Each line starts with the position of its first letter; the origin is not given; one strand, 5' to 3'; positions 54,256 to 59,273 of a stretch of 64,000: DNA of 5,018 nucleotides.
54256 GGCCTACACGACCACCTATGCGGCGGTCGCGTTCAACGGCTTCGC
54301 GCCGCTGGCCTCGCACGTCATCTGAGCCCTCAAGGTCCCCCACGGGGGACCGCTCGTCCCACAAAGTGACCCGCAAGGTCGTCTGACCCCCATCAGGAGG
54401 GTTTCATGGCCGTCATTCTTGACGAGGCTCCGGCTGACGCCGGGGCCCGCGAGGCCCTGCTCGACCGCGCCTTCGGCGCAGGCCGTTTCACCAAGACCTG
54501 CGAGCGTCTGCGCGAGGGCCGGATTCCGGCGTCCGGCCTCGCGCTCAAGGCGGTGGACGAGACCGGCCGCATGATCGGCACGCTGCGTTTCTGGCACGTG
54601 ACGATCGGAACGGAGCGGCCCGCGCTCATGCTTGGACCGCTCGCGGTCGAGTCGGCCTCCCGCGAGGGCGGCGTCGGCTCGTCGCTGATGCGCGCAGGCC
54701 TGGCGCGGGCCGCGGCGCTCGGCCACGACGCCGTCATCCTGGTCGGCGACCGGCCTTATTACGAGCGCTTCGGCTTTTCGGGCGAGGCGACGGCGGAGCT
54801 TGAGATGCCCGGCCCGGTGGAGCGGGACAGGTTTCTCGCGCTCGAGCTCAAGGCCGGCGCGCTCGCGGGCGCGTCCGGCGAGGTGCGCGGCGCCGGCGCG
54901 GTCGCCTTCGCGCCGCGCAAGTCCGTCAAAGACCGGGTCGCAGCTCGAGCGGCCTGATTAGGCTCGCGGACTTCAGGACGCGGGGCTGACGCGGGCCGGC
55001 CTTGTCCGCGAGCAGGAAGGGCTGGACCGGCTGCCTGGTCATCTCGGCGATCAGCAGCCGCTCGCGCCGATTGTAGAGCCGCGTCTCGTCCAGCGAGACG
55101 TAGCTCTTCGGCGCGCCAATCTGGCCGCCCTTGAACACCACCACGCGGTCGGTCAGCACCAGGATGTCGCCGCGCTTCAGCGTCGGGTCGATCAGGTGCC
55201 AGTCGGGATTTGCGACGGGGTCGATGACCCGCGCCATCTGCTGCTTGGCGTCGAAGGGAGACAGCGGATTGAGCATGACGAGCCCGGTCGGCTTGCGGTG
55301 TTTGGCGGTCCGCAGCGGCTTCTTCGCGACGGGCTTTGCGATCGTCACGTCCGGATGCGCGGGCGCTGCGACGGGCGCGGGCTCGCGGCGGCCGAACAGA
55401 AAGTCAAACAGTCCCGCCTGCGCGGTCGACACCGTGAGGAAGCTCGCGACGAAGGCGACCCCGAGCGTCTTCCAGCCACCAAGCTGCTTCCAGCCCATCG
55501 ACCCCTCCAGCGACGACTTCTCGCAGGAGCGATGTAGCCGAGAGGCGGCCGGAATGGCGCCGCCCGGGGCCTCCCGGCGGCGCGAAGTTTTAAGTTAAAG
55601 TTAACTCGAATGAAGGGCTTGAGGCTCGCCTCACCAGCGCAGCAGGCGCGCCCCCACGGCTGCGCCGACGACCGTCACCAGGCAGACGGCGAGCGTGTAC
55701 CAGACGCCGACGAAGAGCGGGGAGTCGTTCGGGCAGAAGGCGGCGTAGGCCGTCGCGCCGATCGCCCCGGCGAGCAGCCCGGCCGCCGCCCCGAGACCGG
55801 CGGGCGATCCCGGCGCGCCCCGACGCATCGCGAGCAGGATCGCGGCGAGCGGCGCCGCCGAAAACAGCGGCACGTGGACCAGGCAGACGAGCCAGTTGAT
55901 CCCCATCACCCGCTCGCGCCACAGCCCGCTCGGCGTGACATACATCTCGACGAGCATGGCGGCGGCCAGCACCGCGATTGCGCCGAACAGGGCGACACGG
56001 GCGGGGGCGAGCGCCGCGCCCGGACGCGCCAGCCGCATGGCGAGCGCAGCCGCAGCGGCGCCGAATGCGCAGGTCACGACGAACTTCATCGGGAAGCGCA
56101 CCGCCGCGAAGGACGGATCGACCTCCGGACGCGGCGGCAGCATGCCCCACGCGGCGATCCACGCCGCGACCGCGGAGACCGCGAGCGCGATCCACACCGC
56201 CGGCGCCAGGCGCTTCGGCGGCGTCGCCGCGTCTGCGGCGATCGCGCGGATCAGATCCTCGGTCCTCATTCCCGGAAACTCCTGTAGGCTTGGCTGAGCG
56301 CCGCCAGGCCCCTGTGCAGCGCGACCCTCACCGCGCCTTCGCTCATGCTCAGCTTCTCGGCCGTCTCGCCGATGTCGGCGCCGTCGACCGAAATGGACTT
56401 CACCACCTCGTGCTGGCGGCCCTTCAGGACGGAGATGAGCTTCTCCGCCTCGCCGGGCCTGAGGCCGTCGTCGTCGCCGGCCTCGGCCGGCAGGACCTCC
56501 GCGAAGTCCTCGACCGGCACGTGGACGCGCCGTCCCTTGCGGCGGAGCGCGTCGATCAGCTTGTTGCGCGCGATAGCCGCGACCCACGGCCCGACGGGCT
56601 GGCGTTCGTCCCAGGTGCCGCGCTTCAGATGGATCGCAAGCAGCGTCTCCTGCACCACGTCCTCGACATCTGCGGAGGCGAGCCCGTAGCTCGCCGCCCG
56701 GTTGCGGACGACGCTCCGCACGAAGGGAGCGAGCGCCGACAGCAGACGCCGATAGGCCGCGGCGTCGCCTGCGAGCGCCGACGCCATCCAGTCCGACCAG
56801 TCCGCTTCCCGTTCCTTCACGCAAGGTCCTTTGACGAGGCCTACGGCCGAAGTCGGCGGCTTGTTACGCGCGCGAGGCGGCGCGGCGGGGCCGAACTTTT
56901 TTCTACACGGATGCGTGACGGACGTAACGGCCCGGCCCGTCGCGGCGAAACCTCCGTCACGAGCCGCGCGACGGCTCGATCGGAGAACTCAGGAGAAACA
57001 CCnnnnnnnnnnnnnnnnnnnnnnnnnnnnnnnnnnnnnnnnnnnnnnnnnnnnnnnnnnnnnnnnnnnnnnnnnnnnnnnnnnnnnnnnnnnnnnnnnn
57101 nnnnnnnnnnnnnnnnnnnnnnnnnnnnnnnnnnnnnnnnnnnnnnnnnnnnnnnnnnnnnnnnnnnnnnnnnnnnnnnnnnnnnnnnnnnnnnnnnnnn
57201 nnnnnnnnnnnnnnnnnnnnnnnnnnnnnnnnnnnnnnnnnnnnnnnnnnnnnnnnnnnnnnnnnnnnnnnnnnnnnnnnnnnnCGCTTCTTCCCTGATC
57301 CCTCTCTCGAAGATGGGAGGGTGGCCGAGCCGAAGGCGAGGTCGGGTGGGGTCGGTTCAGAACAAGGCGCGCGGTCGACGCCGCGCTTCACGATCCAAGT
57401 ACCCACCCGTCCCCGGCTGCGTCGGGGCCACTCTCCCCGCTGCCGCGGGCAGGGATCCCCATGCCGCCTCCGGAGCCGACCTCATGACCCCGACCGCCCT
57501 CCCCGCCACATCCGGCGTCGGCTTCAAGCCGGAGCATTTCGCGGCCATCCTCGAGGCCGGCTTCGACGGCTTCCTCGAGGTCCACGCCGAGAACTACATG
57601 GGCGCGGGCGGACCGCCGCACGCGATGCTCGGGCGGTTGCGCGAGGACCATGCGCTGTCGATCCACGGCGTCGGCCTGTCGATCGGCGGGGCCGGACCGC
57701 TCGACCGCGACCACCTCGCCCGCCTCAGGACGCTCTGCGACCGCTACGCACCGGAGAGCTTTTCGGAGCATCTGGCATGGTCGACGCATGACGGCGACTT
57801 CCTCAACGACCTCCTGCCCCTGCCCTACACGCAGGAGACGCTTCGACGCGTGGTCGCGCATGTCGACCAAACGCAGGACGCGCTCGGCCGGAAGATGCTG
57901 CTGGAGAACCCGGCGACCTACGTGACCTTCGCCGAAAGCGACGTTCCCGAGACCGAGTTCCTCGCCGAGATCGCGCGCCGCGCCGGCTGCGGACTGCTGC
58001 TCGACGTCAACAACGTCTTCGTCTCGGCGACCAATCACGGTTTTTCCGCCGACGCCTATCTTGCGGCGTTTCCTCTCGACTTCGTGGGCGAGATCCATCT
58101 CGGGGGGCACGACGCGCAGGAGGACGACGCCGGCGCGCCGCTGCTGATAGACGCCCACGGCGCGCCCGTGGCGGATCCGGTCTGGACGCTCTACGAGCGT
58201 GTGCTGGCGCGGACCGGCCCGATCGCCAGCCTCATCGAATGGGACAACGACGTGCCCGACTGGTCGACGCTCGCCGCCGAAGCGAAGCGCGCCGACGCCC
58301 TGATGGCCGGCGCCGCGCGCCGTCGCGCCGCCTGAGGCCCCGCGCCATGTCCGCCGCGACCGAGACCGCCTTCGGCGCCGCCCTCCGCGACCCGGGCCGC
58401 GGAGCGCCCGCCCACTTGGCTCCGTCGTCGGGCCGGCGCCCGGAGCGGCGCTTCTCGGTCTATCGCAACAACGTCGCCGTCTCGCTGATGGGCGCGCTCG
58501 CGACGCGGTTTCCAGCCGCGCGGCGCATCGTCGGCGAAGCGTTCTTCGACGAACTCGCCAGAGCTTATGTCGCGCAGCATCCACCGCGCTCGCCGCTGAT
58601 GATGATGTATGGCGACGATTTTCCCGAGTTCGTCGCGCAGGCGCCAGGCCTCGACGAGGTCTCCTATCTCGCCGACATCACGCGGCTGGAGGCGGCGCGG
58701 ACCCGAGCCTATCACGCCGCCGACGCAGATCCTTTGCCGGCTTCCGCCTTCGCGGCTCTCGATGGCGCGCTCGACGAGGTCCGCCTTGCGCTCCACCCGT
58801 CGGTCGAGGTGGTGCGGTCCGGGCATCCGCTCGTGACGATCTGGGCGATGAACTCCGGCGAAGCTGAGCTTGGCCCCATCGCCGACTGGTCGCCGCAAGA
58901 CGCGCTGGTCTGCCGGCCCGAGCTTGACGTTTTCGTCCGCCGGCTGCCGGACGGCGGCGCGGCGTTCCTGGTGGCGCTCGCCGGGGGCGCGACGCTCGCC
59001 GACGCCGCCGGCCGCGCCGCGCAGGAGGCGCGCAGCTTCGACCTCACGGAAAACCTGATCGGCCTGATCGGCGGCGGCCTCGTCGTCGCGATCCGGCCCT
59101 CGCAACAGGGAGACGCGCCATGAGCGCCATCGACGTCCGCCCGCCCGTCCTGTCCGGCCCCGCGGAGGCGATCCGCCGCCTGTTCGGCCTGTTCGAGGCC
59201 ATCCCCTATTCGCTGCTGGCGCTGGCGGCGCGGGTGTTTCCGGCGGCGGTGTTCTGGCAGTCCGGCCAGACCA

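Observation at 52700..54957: Long structured leader upstream of ornithine decarboxylase with an adjacent GNAT, a candidate speF-type regulatory RNA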

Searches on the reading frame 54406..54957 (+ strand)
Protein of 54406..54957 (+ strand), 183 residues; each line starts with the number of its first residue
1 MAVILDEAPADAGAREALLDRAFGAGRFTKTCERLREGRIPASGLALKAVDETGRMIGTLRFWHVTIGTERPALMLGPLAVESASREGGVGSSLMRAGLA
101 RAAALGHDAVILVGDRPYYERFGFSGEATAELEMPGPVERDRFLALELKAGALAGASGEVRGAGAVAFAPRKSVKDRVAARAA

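Call 4: search_protein_families(library=pfam, proteins=[window:54406-54957:+])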
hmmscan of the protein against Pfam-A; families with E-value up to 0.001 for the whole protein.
window:54406-54957:+ (183 aa): 3 families
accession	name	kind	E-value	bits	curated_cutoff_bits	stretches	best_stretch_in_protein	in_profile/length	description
PF00583.31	Acetyltransf_1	-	3.3e-06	27.8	20.7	1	41-124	31-116/116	Acetyltransferase (GNAT) family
PF13508.13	Acetyltransf_7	-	6.7e-06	26.8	27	1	51-125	9-83/84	Acetyltransferase (GNAT) domain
PF13527.13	Acetyltransf_9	-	2.9e-05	24.5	25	1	53-125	49-125/127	Acetyltransferase (GNAT) domain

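Call 36: search_protein_families(library=ncbifam, proteins=[window:54406-54957:+])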
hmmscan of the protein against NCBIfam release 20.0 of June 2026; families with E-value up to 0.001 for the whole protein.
window:54406-54957:+ (183 aa): 0 families

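Call 40: search_solved_structures(query=window:54406-54957:+, max_evalue=0.01)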
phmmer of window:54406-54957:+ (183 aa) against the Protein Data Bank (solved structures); distinct sequences matched with E-value up to 0.01: 2.
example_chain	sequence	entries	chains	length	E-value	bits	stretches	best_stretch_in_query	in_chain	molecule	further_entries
4rs2_A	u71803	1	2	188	1.1e-13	54.9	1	2-160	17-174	Predicted acyltransferase with acyl-CoA N-acyltransferase domain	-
4zbg_A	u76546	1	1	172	5.1e-13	52.7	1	6-136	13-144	Acetyltransferase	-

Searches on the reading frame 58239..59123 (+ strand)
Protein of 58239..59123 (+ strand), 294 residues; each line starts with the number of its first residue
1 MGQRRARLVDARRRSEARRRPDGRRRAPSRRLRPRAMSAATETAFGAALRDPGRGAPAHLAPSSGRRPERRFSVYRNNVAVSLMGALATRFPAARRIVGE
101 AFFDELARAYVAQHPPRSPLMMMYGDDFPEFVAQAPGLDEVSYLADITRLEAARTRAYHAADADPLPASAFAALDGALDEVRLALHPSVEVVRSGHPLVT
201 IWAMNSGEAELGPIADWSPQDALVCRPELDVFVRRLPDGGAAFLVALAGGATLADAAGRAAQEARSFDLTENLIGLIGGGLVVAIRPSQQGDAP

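Call 36: search_protein_families(library=ncbifam, proteins=[window:58239-59123:+])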
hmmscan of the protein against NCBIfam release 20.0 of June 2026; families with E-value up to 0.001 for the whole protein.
window:58239-59123:+ (294 aa): 1 family
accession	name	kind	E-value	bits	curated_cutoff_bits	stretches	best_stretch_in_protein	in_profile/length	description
NF050145.1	RiPP_RRE_HvfC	equivalog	1.1e-11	45.1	142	1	43-192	3-141/237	HvfC family RiPP maturation protein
